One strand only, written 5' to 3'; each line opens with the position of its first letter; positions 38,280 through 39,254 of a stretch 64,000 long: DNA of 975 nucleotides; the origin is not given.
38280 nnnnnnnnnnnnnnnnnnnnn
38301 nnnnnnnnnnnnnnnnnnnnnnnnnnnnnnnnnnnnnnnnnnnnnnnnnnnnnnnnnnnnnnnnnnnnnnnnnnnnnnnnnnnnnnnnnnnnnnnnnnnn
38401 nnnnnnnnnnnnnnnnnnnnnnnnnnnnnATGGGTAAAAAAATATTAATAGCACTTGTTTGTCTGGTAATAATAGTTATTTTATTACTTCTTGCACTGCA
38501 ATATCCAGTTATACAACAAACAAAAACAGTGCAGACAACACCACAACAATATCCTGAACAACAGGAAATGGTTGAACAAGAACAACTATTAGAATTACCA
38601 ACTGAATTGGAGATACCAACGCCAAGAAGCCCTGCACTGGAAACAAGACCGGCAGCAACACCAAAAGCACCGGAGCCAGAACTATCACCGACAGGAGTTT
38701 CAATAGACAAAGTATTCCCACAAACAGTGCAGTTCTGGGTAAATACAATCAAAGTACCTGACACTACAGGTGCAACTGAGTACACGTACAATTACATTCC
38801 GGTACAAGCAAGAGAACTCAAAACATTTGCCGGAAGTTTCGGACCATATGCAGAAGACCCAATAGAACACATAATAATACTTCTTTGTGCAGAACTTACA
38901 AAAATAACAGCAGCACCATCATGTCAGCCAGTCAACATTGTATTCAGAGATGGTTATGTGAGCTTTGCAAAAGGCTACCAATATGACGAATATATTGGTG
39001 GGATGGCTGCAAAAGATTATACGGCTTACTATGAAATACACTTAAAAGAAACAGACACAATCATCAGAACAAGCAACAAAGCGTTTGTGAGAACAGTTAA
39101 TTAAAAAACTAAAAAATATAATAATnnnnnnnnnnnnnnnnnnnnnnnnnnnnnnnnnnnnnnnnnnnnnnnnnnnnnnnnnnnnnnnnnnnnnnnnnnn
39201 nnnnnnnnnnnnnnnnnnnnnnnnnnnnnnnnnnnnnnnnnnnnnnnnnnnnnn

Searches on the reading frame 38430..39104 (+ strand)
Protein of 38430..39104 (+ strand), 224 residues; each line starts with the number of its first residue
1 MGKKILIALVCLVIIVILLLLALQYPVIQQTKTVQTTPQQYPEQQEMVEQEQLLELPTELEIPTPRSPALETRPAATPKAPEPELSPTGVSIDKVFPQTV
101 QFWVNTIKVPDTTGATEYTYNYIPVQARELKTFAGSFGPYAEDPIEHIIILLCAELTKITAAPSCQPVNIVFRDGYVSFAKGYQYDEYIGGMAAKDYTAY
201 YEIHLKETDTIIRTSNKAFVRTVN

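Call 103: search_protein_families(library=pfam, proteins=[window:38430-39104:+], max_evalue=0.01)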
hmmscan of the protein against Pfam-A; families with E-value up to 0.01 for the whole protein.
window:38430-39104:+ (224 aa): 1 family
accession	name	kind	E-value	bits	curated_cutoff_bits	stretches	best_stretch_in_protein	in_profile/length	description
PF12911.12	OppC_N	-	0.0078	16.5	23.9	0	7-31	15-39/53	N-terminal TM domain of oligopeptide transport permease C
